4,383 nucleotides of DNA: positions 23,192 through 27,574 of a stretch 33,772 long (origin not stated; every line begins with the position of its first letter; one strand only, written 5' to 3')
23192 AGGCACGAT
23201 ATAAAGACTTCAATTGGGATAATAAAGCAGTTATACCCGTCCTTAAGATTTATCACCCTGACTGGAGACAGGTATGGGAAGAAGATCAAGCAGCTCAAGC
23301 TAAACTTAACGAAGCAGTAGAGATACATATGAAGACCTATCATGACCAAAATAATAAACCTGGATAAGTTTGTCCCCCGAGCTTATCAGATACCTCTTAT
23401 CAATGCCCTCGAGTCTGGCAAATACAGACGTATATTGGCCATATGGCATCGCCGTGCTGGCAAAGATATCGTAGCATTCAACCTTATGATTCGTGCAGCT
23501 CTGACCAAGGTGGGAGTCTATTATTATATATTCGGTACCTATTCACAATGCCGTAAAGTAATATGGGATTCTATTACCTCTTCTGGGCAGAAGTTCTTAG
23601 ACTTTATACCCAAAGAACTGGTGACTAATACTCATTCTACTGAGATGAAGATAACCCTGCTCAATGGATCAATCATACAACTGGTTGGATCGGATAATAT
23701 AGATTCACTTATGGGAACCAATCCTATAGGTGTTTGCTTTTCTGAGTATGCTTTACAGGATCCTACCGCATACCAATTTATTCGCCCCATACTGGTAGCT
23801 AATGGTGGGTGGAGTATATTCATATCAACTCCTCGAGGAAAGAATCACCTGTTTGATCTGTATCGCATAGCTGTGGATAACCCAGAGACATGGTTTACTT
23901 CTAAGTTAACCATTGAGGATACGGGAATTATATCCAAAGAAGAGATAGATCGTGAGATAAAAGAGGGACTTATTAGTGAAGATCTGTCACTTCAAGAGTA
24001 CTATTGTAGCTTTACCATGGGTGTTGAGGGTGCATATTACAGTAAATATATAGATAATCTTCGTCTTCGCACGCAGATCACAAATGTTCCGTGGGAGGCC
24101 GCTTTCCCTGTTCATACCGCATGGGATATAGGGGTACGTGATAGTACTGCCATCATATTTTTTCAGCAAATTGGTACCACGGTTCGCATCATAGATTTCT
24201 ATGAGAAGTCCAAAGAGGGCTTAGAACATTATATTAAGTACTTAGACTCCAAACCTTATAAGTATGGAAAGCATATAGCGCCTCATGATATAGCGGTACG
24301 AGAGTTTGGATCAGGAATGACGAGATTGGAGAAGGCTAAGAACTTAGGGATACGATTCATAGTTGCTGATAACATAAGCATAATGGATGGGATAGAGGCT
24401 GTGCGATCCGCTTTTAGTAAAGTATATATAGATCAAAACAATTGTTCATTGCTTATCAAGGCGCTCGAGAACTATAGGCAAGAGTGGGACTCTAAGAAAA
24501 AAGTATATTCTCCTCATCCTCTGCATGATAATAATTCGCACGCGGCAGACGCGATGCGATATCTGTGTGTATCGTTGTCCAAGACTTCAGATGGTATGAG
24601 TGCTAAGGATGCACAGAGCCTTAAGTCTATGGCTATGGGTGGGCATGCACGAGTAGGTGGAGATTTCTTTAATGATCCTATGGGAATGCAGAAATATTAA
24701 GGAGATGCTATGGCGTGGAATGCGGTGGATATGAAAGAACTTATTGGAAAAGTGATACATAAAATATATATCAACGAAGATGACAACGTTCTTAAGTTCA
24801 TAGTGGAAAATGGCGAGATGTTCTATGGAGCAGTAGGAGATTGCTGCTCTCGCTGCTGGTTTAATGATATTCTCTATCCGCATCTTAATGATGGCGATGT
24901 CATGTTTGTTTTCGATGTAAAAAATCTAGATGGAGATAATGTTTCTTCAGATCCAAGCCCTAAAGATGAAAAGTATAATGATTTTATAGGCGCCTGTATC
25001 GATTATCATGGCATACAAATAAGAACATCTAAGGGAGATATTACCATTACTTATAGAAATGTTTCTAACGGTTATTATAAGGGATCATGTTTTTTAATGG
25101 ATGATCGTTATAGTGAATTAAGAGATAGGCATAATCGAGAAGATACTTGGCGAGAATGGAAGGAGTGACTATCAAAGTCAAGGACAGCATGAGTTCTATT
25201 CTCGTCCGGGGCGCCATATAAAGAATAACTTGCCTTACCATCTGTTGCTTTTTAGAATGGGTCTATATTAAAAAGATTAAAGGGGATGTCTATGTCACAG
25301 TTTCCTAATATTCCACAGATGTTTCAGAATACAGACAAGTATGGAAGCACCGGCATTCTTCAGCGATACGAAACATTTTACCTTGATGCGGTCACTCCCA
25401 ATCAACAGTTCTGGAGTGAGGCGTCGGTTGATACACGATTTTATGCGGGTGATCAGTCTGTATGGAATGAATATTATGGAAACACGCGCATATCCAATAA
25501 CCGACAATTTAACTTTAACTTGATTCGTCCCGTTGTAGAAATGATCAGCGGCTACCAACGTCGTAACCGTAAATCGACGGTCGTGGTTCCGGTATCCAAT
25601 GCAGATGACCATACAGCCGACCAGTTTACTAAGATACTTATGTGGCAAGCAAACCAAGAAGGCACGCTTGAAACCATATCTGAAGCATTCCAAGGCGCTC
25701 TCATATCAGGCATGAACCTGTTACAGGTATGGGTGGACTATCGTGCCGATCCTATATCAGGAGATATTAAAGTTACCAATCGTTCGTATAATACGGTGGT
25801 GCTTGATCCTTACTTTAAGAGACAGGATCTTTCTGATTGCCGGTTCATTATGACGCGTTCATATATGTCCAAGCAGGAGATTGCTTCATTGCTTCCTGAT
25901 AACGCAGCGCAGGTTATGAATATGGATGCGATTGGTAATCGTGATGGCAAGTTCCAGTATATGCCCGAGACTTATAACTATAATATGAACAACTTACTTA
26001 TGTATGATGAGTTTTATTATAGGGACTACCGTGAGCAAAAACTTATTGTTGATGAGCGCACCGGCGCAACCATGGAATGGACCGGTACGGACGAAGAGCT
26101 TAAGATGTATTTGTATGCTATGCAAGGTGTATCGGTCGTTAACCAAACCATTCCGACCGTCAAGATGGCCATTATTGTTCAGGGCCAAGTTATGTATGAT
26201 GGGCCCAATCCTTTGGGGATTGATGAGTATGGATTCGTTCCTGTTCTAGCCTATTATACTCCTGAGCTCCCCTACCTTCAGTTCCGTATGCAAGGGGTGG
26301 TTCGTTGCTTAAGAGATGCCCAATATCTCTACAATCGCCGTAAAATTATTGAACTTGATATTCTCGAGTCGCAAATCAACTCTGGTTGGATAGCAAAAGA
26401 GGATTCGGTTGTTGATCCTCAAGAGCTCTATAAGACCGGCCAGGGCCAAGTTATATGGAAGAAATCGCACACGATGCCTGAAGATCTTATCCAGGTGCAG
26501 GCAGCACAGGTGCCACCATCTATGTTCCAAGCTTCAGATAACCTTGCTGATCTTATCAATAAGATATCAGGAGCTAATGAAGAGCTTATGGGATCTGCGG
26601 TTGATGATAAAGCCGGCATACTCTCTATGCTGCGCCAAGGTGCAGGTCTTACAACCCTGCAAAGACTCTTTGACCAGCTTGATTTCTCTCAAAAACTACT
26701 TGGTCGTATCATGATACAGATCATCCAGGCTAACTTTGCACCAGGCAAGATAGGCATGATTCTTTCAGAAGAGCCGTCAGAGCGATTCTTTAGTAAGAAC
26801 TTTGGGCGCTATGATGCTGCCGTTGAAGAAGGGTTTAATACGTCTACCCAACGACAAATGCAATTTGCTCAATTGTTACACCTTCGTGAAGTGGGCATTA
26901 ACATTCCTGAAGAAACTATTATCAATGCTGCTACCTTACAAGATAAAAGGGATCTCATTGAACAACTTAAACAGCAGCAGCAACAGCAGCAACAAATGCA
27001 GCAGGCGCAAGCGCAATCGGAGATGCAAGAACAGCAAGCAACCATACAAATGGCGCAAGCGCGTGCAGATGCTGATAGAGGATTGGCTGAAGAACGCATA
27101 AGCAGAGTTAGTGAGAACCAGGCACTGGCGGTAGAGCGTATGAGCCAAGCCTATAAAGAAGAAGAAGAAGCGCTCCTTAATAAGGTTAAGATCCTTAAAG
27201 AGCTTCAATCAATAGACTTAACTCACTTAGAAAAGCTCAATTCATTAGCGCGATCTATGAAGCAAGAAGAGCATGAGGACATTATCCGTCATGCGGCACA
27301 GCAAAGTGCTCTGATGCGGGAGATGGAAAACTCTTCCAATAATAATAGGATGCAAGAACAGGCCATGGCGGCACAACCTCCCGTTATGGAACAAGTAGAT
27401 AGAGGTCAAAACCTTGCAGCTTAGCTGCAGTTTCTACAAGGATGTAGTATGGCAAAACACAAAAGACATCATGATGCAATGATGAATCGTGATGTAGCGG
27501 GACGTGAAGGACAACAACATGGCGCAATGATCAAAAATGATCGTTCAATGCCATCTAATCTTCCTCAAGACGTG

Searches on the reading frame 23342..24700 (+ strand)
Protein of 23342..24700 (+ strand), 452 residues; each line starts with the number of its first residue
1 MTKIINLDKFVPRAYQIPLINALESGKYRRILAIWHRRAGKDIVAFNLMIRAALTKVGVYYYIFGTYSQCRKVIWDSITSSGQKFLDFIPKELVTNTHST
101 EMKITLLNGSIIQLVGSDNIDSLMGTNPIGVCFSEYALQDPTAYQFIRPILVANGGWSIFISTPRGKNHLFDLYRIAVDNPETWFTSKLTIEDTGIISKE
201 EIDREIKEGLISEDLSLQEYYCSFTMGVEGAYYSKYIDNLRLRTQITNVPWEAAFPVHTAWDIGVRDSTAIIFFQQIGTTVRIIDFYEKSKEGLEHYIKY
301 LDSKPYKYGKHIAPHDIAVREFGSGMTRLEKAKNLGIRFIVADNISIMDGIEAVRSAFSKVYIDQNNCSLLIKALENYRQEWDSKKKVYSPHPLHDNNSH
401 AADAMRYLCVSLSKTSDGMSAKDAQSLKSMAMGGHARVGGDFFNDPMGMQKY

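Call 25: search_protein_families(library=phrogs, proteins=[window:23342-24700:+], max_evalue=0.001)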
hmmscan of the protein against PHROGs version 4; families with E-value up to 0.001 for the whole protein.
window:23342-24700:+ (452 aa): 5 families
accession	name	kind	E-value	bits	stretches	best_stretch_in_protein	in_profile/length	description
phrog_2472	-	unknown function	9.2e-47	161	1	223-412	110-308/324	-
phrog_2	-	head and packaging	3.9e-29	102.9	1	8-418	262-597/807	terminase large subunit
phrog_6672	-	head and packaging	2.3e-09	37.9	1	330-418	48-135/145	terminase large subunit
phrog_10250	-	head and packaging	8.7e-08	33.2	1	218-412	12-215/228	terminase large subunit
phrog_7579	-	head and packaging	0.00046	20.5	1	36-231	25-220/239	terminase large subunit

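Call 27: find_related_loci(query=window:23342-24700:+, collection=viral_contigs, flank=10000)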
Query window:23342-24700:+ (452 aa) in viral_contigs; peptide patterns used: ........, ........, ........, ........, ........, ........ (x = any residue, [..] = any of these).
13 stretches matched a pattern; 3 encode a relative of the query (tblastn E <= 1e-3); 3 distinct loci.
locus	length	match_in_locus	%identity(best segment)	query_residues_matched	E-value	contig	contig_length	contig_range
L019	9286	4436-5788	78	1-452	0e+0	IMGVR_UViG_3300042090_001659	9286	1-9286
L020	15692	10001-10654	70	5-222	8e-107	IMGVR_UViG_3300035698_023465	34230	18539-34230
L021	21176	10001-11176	21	25-408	7e-6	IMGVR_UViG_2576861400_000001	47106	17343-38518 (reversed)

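Call 73: search_dna_similar(query=window:23342-24700:+, collection=phages, mode=protein, max_rows=8)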
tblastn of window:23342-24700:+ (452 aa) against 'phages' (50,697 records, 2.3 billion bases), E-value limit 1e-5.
Records with a match: 1479; places in all: 1479; records where one place covers at least 80% of the query: 1131.
Best place of each record, by identity: <60% 1479.
By first word of the organism name: Vibrio 492; Salmonella 271; Escherichia 134; Klebsiella 101; Microbacterium 93; Pseudomonas 74; Ralstonia 35; Mycobacterium 28; Pelagibacter 26; Caudoviricetes 21; and 59 more.
By host as written in the record: - 457; Microbacterium foliorum NRRL B-24224 56; Escherichia coli 42; Salmonella enterica subsp. enterica serovar Enteritidis PT1 39; Vibrio harveyi BAA-1116 36; Microbacterium foliorum NRRL B-24224 SEA 33; Klebsiella pneumoniae 27; Pseudomonas aeruginosa 25; and 309 more.
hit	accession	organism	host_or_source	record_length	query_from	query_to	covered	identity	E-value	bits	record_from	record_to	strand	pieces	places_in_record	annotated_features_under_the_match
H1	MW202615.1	Caudoviricetes sp.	Manatee Spring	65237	1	438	97%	43.8%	6e-113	370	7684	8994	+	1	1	large subunit terminase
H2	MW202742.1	Caudoviricetes sp.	Manatee Spring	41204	7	429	94%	41.2%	4e-97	325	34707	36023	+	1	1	large subunit terminase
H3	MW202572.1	Caudoviricetes sp.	Manatee Spring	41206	7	429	94%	41.2%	4e-97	325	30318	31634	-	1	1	large subunit terminase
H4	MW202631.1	Caudoviricetes sp.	Manatee Spring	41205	7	429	94%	41.2%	4e-97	325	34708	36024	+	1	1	large subunit terminase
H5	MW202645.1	Bacteriophage sp.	Manatee Spring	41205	7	429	94%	41.2%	4e-97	325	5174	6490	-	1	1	large subunit terminase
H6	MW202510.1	Caudoviricetes sp.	Manatee Spring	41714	1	411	91%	41.8%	5e-106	350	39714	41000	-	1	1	large subunit terminase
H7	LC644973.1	Acetobacter phage phiAX1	Acetobacter sp. ATCC 21760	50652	10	417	90%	42.0%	6e-98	327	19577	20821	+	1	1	hypothetical protein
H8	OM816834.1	Stenotrophomonas phage vB_SmeS_BUCT708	Stenotrophomonas maltophilia BUCT708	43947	4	418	92%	39.6%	4e-98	328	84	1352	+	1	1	hypothetical protein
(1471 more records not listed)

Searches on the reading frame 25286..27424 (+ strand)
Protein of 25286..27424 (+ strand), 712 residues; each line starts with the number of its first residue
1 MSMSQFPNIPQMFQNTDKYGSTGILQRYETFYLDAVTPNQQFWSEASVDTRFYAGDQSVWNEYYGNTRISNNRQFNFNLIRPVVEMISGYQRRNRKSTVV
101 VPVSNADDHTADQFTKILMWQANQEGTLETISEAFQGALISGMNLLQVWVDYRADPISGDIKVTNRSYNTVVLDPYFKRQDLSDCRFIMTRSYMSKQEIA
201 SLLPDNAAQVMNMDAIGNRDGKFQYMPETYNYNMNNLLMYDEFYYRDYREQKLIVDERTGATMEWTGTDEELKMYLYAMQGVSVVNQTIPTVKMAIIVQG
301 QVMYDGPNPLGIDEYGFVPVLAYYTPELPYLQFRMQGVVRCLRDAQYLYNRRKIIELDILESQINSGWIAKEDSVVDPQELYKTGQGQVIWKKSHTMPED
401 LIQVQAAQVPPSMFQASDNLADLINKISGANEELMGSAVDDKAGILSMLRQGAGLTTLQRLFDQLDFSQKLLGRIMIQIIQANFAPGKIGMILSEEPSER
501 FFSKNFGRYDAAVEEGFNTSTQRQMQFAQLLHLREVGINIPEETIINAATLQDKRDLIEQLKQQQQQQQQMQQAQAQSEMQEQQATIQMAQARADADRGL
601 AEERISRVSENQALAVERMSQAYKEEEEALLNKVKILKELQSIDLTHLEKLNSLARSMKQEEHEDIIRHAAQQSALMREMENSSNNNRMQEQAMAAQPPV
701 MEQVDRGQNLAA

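Call 25: search_protein_families(library=phrogs, proteins=[window:25286-27424:+], max_evalue=0.001)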
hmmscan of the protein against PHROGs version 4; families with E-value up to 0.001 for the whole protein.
window:25286-27424:+ (712 aa): 4 families
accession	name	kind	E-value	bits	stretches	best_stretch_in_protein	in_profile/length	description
phrog_156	-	head and packaging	3.5e-77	261.4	1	25-699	12-668/681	portal protein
phrog_18470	-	head and packaging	1.6e-10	41.6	1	39-213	34-207/232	portal protein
phrog_14911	-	unknown function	7.3e-06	26.2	1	46-225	28-209/404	-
phrog_25797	-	unknown function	7.4e-06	26.2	1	414-505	42-133/312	-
